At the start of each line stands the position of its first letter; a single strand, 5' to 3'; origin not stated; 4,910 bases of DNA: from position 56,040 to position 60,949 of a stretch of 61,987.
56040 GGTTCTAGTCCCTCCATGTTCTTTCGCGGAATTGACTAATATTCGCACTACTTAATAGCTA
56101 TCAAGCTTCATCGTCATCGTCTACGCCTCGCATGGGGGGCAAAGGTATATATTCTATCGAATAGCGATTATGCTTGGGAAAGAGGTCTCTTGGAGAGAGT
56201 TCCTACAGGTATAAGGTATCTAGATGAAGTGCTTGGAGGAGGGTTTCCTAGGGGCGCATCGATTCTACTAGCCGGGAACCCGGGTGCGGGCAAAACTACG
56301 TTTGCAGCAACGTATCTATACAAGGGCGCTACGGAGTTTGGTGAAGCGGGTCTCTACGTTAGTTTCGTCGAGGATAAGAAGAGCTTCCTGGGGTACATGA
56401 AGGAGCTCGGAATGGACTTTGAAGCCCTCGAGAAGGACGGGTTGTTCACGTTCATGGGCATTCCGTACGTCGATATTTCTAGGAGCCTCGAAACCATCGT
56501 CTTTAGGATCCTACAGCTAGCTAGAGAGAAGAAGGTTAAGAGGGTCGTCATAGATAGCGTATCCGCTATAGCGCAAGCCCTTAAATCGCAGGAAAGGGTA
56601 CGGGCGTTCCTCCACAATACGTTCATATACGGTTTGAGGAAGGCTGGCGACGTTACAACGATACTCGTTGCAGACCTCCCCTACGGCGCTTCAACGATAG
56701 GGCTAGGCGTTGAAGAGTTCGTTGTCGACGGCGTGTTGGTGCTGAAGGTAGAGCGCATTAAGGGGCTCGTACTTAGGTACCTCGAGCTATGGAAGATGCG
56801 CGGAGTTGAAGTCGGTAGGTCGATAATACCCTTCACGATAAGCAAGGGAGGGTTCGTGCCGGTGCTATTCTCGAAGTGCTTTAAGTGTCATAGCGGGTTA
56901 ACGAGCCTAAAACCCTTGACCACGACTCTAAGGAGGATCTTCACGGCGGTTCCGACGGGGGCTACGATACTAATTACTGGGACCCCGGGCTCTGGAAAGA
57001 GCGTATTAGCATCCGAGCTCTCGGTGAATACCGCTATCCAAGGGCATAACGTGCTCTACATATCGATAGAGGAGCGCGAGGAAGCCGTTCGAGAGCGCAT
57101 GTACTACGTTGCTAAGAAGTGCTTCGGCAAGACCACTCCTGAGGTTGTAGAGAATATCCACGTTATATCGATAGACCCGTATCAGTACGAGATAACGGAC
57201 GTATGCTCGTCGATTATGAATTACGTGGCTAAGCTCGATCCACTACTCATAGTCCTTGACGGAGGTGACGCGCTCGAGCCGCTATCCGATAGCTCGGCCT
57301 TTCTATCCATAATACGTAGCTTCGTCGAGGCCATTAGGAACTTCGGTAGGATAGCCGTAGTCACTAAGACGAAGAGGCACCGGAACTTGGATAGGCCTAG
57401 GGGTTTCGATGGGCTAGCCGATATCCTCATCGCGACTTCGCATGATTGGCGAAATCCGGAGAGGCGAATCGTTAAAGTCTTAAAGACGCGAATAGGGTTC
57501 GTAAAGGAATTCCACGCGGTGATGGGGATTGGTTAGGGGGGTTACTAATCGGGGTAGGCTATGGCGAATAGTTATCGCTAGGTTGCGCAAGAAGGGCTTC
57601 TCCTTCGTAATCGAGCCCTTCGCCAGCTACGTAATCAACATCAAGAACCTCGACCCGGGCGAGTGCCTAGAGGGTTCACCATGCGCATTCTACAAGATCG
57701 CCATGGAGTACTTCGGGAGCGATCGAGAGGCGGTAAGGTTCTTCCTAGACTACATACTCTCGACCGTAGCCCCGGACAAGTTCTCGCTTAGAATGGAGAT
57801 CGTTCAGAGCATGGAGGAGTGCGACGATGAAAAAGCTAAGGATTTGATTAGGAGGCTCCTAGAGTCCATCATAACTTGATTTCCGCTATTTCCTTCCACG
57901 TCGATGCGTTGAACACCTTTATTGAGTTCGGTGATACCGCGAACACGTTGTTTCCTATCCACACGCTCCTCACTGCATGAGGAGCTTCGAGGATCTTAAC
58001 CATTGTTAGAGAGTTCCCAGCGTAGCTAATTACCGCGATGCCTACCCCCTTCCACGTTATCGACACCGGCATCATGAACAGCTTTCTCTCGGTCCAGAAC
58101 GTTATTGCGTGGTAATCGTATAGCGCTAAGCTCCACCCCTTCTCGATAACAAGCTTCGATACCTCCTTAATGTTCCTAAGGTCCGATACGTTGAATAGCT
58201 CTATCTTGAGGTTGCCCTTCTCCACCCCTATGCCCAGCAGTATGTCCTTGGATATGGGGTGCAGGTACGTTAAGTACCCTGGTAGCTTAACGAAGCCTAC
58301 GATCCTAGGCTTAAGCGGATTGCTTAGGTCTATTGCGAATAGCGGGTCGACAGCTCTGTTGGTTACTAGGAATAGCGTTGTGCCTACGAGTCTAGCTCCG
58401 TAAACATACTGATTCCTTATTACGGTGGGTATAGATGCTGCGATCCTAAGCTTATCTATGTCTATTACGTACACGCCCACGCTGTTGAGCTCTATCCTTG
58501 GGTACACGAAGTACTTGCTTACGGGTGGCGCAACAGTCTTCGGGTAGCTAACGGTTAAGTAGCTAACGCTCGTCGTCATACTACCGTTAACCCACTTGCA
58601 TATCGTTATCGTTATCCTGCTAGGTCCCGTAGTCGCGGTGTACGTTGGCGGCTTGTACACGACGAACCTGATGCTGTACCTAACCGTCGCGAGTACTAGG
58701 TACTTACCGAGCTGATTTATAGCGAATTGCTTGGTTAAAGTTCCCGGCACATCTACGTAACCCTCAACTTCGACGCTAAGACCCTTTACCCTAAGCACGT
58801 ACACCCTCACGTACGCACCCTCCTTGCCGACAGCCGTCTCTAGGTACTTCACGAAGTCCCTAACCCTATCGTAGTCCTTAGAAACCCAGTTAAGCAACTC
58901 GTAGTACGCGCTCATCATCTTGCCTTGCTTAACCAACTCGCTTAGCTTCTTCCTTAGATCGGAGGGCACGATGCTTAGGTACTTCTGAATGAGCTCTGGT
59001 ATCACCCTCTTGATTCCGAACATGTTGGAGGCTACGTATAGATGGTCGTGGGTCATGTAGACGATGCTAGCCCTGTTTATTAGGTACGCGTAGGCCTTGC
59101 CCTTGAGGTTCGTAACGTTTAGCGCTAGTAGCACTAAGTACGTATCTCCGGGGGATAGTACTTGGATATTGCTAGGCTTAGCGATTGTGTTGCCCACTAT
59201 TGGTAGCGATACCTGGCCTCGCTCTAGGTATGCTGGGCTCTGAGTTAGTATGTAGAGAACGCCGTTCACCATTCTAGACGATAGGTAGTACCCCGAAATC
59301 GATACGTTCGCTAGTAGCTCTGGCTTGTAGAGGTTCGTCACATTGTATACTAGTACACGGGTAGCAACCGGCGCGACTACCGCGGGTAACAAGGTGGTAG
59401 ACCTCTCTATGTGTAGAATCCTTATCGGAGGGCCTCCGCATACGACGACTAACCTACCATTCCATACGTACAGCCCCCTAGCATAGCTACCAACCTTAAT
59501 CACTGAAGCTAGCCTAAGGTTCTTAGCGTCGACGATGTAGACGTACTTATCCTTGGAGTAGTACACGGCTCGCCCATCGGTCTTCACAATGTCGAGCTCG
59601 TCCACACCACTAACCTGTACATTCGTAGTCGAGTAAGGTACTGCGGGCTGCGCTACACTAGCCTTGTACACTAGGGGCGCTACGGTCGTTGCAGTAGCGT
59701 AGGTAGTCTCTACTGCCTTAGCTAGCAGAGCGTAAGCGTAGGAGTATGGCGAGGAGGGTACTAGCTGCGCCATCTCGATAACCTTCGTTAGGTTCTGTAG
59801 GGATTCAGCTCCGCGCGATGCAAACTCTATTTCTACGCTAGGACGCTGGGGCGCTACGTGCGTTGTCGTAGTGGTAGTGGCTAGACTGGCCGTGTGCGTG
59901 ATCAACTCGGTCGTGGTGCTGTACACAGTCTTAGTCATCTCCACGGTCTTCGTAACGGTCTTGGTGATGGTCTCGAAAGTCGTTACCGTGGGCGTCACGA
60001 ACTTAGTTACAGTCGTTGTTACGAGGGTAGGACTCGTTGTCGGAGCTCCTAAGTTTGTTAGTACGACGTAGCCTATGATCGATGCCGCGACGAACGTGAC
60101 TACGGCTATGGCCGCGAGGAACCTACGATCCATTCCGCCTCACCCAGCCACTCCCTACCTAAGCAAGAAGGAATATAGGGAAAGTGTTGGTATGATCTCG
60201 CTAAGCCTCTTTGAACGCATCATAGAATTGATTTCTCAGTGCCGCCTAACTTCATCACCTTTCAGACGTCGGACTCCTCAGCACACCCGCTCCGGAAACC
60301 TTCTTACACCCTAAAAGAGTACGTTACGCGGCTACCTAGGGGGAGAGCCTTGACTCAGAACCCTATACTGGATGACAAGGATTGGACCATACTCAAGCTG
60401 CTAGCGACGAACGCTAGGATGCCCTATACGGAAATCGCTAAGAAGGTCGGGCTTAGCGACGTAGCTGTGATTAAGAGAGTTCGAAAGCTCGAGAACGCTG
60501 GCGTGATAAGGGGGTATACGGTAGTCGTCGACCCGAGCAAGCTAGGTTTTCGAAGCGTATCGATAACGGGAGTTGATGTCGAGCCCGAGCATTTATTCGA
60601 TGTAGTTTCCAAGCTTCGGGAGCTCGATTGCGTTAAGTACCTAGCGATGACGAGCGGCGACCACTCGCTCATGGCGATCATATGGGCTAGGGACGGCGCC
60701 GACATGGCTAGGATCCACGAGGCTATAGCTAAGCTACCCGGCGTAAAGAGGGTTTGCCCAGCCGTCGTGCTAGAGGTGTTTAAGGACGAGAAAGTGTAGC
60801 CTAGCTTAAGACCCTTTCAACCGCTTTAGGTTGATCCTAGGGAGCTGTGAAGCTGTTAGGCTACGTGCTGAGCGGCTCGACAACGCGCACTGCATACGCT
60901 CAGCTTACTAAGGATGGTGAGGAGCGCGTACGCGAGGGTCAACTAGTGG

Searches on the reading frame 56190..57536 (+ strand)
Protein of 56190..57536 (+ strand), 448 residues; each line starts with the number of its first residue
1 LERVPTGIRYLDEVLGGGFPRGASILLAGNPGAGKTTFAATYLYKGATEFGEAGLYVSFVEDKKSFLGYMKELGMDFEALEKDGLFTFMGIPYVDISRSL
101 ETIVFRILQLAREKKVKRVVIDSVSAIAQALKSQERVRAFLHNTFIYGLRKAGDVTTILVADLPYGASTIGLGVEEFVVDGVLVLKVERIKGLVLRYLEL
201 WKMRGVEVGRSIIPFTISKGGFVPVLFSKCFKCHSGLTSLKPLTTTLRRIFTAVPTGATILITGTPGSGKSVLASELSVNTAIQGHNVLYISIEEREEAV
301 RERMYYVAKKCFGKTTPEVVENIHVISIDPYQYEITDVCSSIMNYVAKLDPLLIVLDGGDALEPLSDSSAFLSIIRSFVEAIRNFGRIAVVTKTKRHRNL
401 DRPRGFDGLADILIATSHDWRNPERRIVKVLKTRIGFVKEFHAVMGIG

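Call 23: search_protein_families(library=pfam, proteins=[window:56190-57536:+], max_evalue=0.0001)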
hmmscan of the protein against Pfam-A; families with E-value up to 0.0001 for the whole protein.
window:56190-57536:+ (448 aa): 23 families
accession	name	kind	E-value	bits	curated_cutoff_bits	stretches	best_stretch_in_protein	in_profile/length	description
PF06745.19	ATPase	-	8.6e-74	248.2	26.6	2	4-221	1-223/231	KaiC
PF13481.12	AAA_25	-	1.7e-17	64.2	27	2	254-384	30-175/195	AAA domain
PF03796.21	DnaB_C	-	2.5e-11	43.9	27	0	4-48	2-45/255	DnaB-like helicase C terminal domain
PF20720.3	nSTAND3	-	5.4e-11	42.9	27.2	1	252-313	12-76/155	Novel STAND NTPase 3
PF07088.17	GvpD_P-loop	-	6.9e-11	42.8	24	1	249-334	3-79/189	GvpD gas vesicle protein, P-loop domain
PF13401.12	AAA_22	-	4.4e-10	40.4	27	0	259-384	7-112/130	AAA domain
PF13191.12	AAA_16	-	4.7e-10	40.7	32.6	0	245-360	10-142/167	AAA ATPase domain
PF13238.12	AAA_18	-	5.3e-09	37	29.4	0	260-287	1-27/128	AAA domain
PF13479.12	AAA_24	-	6.2e-09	36.4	27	0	22-128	2-77/195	AAA domain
PF24883.2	NPHP3_N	-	9.7e-09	36.1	24.8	1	259-380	24-151/164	Nephrocystin 3, N-terminal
PF00004.35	AAA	-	2.4e-07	31.7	21.2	0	260-403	1-117/131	ATPase family associated with various cellular activities (AAA)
PF03266.21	NTPase_1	-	3.4e-07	30.7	23.9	0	260-398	2-139/168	NTPase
PF06414.18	Zeta_toxin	-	1.1e-06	28.6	22.3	0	23-42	17-36/199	Zeta toxin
PF00005.33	ABC_tran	-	1.4e-06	29.4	25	0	252-334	6-80/137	ABC transporter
PF05729.18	NACHT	-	2.2e-06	28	26.7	0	259-367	2-98/167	NACHT domain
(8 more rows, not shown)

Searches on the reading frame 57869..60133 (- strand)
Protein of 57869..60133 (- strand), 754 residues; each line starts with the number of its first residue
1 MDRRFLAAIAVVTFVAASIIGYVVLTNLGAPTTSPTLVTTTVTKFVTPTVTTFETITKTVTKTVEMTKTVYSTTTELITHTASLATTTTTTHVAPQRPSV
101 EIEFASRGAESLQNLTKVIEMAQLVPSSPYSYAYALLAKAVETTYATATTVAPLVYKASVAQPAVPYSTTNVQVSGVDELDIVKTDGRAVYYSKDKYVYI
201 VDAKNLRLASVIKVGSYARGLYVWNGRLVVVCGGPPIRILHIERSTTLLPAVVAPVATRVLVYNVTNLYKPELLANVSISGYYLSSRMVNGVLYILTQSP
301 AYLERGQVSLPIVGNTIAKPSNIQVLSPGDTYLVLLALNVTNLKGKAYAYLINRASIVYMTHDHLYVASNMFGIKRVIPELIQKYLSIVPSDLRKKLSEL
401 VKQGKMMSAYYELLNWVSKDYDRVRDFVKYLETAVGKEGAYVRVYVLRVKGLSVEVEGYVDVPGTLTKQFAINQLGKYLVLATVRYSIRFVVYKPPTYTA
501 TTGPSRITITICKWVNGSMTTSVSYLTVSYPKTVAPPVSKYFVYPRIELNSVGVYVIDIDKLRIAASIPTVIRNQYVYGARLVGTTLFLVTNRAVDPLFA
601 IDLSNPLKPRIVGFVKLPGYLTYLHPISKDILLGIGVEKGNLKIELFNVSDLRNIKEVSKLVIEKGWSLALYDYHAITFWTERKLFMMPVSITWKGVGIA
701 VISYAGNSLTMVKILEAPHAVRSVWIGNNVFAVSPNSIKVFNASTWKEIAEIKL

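Call 23: search_protein_families(library=pfam, proteins=[window:57869-60133:-], max_evalue=0.0001)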
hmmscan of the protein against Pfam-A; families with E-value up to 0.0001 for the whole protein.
window:57869-60133:- (754 aa): 1 family
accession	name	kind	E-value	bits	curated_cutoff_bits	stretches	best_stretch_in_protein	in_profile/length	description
PF09826.15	Beta_propel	-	1.1e-100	338.3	22.4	1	167-745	1-494/495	Beta propeller domain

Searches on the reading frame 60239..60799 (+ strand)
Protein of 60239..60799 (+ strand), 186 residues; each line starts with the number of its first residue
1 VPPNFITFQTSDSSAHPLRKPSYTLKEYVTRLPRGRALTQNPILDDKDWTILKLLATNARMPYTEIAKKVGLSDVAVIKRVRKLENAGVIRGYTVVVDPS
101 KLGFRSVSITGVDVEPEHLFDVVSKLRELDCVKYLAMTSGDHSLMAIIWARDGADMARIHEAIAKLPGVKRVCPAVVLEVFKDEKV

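Call 23: search_protein_families(library=pfam, proteins=[window:60239-60799:+], max_evalue=0.0001)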
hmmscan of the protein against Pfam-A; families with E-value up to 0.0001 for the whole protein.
window:60239-60799:+ (186 aa): 6 families
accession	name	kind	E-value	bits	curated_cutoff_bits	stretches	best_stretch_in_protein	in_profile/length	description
PF13404.12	HTH_AsnC-type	-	2.5e-15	56.4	27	1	44-85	1-42/42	AsnC-type helix-turn-helix domain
PF13412.12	HTH_24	-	1.4e-13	50.6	21.9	1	44-91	1-48/48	Winged helix-turn-helix DNA-binding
PF01037.27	AsnC_trans_reg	-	4.2e-12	46.2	25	1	111-179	2-72/73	Lrp/AsnC ligand binding domain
PF22451.2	NirdL-like_HTH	-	1.3e-07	31.6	27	1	61-91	17-47/47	Siroheme decarboxylase NirDL-like HTH domain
PF22482.2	AsnC_trans_reg_3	-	7.1e-06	26.5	24.4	1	117-185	22-90/95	PF0864 C-terminal dimeric alpha+beta barrel domain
PF01047.28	MarR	-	3.7e-05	24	24.6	0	48-91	5-48/59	MarR family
